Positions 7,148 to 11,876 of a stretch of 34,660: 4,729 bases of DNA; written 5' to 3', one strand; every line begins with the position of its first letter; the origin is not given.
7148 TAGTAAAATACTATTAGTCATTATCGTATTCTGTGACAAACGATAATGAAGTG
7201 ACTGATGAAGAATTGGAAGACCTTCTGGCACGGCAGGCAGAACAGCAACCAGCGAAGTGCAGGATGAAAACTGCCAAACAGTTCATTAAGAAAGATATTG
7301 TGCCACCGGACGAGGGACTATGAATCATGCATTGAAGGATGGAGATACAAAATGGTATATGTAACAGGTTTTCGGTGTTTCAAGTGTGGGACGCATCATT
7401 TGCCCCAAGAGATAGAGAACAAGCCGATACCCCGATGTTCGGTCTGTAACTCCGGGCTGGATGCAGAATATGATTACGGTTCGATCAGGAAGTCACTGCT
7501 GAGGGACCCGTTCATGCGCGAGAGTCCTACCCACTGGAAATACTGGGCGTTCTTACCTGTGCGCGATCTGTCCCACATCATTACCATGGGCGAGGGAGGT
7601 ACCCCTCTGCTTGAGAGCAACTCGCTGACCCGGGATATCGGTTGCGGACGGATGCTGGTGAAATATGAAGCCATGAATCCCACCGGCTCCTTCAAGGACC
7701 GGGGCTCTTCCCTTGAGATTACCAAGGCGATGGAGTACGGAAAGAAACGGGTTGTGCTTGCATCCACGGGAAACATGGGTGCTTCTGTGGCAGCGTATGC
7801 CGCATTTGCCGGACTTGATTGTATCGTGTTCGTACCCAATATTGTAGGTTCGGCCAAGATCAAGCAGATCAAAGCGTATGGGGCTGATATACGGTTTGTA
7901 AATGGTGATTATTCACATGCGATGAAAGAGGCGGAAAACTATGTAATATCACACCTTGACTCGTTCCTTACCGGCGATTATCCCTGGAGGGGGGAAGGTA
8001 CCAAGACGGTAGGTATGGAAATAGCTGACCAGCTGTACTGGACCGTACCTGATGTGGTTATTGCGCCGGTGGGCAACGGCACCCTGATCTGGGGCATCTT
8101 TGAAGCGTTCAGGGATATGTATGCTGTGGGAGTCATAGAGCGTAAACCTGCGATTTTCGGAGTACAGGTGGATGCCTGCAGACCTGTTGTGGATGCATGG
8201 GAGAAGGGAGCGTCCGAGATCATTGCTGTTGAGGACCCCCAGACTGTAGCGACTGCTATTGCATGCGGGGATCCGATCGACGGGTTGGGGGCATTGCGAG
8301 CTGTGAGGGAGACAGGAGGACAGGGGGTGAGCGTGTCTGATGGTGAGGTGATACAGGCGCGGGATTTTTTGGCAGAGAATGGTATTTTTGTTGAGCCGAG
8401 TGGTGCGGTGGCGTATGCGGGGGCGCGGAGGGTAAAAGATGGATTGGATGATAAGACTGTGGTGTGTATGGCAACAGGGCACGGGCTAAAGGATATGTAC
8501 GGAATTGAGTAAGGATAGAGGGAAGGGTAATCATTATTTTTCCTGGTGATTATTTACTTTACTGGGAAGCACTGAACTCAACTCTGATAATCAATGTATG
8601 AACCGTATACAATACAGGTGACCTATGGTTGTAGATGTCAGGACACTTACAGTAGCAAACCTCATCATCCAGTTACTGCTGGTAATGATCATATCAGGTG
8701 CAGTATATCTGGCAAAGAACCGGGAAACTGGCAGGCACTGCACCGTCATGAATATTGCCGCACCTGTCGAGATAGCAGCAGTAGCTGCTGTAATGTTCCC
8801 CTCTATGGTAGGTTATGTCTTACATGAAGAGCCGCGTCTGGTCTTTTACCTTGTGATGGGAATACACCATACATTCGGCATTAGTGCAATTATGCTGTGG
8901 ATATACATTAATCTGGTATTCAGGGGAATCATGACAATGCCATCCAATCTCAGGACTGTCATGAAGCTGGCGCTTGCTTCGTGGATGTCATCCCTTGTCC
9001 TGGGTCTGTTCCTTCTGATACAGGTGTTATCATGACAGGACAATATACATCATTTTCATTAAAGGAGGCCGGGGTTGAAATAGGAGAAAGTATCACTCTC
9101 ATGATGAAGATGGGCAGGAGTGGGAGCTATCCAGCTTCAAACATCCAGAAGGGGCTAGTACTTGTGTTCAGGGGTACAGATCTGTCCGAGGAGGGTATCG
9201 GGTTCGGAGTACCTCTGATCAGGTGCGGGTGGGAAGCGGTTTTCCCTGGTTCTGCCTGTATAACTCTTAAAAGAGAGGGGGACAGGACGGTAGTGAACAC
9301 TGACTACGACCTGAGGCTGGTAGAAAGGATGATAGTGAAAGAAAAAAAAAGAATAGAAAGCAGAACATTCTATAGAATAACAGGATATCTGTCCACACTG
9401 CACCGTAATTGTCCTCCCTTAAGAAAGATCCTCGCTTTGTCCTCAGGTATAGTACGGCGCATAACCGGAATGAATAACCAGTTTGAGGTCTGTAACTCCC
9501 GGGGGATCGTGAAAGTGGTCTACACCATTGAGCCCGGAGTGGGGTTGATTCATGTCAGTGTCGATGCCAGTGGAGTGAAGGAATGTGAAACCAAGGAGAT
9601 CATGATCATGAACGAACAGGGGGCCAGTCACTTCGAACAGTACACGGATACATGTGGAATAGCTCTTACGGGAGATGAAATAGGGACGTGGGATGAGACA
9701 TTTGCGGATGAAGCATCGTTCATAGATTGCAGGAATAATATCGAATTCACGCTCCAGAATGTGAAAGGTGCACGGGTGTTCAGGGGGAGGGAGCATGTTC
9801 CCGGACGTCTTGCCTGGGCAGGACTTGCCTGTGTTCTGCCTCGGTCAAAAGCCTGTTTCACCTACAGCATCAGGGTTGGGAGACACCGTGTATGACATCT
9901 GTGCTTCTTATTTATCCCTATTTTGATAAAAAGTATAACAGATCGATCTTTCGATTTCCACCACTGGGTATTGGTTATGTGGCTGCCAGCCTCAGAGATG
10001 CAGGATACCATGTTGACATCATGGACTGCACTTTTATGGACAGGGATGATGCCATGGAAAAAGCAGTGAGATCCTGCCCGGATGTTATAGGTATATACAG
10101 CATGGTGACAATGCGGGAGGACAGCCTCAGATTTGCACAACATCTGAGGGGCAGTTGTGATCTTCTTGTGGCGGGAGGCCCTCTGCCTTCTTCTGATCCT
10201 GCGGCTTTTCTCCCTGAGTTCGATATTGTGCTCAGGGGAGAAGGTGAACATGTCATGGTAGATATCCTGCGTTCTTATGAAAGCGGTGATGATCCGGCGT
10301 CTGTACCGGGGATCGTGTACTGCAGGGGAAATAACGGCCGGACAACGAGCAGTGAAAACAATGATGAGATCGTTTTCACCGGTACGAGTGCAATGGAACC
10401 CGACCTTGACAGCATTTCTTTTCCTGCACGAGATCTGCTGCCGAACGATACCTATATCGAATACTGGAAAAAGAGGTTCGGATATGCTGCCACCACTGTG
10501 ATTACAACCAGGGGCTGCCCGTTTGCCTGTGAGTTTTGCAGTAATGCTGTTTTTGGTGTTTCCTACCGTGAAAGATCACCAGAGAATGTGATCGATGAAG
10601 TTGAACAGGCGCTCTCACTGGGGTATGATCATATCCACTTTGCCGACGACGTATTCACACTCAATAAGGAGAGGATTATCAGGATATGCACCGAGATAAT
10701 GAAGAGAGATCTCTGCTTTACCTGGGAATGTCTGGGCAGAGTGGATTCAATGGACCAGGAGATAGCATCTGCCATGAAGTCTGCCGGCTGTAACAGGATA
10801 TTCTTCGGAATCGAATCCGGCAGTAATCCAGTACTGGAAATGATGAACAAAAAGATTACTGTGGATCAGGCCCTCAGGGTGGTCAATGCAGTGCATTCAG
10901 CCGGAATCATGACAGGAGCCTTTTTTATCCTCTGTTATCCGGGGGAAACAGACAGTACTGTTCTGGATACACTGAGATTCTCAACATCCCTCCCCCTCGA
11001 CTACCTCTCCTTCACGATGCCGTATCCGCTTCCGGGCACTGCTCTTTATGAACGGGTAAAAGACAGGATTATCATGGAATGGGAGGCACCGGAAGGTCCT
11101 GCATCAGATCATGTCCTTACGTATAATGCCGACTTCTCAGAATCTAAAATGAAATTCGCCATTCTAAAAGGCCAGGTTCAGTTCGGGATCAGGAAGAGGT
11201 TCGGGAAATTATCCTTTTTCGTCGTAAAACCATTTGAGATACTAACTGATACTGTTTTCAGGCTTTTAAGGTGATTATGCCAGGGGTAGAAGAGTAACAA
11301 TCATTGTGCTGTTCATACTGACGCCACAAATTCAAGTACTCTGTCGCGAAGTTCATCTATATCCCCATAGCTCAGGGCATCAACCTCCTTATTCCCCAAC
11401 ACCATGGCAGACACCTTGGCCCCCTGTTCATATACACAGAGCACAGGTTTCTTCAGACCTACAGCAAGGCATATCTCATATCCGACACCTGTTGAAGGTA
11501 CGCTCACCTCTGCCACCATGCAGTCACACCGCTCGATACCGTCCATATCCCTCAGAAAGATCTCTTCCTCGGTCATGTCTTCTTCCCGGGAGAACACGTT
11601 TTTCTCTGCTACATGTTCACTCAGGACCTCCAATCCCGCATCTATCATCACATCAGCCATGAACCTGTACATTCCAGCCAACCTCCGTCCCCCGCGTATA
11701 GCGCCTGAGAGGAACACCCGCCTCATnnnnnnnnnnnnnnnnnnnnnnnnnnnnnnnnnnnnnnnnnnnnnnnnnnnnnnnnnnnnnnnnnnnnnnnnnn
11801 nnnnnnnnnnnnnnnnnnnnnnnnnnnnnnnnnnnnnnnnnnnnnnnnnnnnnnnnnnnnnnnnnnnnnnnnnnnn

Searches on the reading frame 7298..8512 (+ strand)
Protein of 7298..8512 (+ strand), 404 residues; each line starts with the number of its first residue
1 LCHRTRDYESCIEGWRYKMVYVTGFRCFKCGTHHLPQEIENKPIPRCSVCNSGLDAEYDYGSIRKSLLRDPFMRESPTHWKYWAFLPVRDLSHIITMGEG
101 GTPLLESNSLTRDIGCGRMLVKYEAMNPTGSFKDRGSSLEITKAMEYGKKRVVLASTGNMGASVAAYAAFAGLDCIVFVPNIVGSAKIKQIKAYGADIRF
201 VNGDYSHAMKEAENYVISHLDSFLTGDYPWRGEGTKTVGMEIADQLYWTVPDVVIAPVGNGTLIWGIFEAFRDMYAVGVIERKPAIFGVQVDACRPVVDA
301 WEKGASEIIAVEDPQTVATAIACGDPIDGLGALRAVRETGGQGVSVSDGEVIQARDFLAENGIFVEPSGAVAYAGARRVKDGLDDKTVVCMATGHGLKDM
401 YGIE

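Call 12: search_protein_families(library=pfam, proteins=[window:7298-8512:+], max_evalue=0.001)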
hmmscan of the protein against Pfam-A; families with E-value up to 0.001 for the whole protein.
window:7298-8512:+ (404 aa): 1 family
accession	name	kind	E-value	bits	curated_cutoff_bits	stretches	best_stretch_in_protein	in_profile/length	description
PF00291.31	PALP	-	5.6e-75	252.8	35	1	95-394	1-295/295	Pyridoxal-phosphate dependent enzyme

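Call 34: search_protein_families(library=ncbifam, proteins=[window:7298-8512:+], max_evalue=0.00001)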
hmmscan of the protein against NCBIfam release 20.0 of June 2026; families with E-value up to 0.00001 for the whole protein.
window:7298-8512:+ (404 aa): 42 families (the best 25 are shown)
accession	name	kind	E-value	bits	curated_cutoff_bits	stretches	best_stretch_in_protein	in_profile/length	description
NF006050.0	PRK08197.1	equivalog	1.1e-89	301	303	1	19-398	3-383/406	threonine synthase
NF004170.0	PRK05638.1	equivalog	6.8e-65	219.3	421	1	26-400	3-359/442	threonine synthase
NF005035.0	PRK06450.1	equivalog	3.5e-57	193.8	301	1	26-399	5-337/338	threonine synthase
TIGR00260.1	thrC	equivalog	1e-53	182.7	167.1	1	80-399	2-338/340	threonine synthase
NF004996.0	PRK06381.1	equivalog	3.8e-50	170.7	266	1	100-394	14-316/319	threonine synthase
NF006205.0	PRK08329.1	equivalog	1.4e-46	159.1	358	1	26-398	3-345/347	threonine synthase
NF005292.0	PRK06815.1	equivalog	2.7e-32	112.1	371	1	101-395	21-306/320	threonine/serine dehydratase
TIGR01127.1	ilvA_1Cterm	equivalog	5.1e-32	111.3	378.75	1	102-394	1-283/380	threonine ammonia-lyase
NF006094.0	PRK08246.1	subfamily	7.3e-32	111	331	1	102-375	24-281/310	serine/threonine dehydratase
NF006390.0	PRK08639.1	equivalog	3.4e-27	95.4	421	1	101-394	25-312/418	threonine ammonia-lyase IlvA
NF006389.0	PRK08638.1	equivalog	4.3e-27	94.9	453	1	100-394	26-312/333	bifunctional threonine ammonia-lyase/L-serine ammonia-lyase TdcB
NF005680.0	PRK07476.1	equivalog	1.7e-26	93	413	1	101-396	23-310/326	hydroxyectoine utilization dehydratase EutB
TIGR02079.1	THD1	equivalog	5.3e-23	81.4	440.55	1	102-395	17-305/410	threonine ammonia-lyase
TIGR02991.1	ectoine_eutB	equivalog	7.4e-21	74.4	413.35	1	102-385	20-295/317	hydroxyectoine utilization dehydratase EutB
TIGR03844.1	cysteate_syn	equivalog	2.4e-20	72.7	324.9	1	72-398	37-381/398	cysteate synthase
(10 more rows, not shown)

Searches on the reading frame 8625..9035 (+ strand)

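Call 10: search_protein_families(library=pfam, proteins=[window:8625-9035:+], max_evalue=0.001)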
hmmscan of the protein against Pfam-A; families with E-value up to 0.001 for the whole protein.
window:8625-9035:+ (136 aa): 1 family
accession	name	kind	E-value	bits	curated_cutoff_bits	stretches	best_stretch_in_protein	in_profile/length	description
PF04238.17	DUF420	-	0.00029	21.5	30.5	1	10-129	3-125/130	Protein of unknown function (DUF420)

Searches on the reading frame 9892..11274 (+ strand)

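Call 10: search_protein_families(library=pfam, proteins=[window:9892-11274:+], max_evalue=0.001)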
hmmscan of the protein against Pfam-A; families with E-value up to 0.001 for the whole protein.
window:9892-11274:+ (460 aa): 2 families
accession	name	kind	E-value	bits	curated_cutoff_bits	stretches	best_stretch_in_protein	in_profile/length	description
PF04055.27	Radical_SAM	-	5.6e-30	105.1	29.5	1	203-363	1-165/166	Radical SAM superfamily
PF02310.24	B12-binding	-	1.9e-17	63.6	32.1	1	22-125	12-120/121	B12 binding domain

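Call 34: search_protein_families(library=ncbifam, proteins=[window:9892-11274:+], max_evalue=0.00001)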
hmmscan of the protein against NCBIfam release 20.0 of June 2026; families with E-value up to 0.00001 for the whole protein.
window:9892-11274:+ (460 aa): 24 families
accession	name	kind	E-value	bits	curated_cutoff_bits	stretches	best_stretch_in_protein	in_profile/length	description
TIGR02026.1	BchE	equivalog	7.8e-46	156.9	481.35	1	4-396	2-394/497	magnesium-protoporphyrin IX monomethyl ester anaerobic oxidative cyclase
TIGR04479.1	bcpD_PhpK_rSAM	subfamily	1.4e-40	139.1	600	1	202-364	243-406/504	PhpK family radical SAM P-methyltransferase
TIGR03471.1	HpnJ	equivalog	1.3e-39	136.4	577.6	1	109-396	120-394/472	hopanoid biosynthesis associated radical SAM protein HpnJ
NF050148.1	rSAM_ApyD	equivalog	5e-39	134.2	750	1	25-394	26-398/645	RiPP biosynthesis radical SAM protein ApyD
NF038361.1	rSAM_Sden_1168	equivalog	1.4e-36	126.2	575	1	107-390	196-474/560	Sden_1168 family B12-binding radical SAM P-methyltransferase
TIGR04014.1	B12_SAM_MJ_0865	equivalog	6.3e-34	117.5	360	1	30-389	17-358/434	methyl-coenzyme M reductase glutamine C-methyltransferase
TIGR04072.2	rSAM_ladder_B12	equivalog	2.9e-33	115.2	360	1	187-363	169-345/443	lipid biosynthesis B12-binding/radical SAM protein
TIGR04385.1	B12_rSAM_cofa1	equivalog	3.1e-31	109.1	450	1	19-361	15-358/438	B12 lower ligand biosynthesis radical SAM protein BzaD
TIGR04013.1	B12_SAM_MJ_1487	hypoth_equivalog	3.3e-31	108.5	251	2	51-249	31-201/382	TIGR04013 family B12-binding domain/radical SAM domain-containing protein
TIGR04367.1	HpnR_B12_rSAM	equivalog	8.3e-31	107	650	1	5-388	4-372/490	hopanoid C-3 methylase HpnR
NF033070.1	rSAM_AprD4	equivalog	1.2e-27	97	500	1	20-396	38-397/456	AprD4 family radical SAM diol-dehydratase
TIGR04295.1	B12_rSAM_oligo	hypoth_equivalog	1.7e-23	83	400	1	24-324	25-318/422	TIGR04295 family B12-binding domain-containing radical SAM protein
TIGR03975.1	rSAM_ocin_1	subfamily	8.5e-19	67.5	281.85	1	53-355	119-418/606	RiPP maturation radical SAM C-methyltransferase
TIGR04428.1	B12_rSAM_trp_MT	equivalog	2.3e-17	62.6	500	1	30-368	22-399/558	tryptophan 2-C-methyltransferase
NF040542.1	rSAM_RCCLKC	equivalog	6.9e-17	61.7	450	1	108-350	98-333/423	arsinothricin biosynthesis radical SAM protein ArsL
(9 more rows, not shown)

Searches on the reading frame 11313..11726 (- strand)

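Call 10: search_protein_families(library=pfam, proteins=[window:11313-11726:-], max_evalue=0.001)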
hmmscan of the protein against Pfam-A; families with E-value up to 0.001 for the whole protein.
window:11313-11726:- (137 aa): 1 family
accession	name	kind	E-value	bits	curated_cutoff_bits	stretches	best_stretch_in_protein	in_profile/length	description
PF05014.21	Nuc_deoxyrib_tr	-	4.1e-12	46.7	28.8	1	4-109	1-107/117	Nucleoside 2-deoxyribosyltransferase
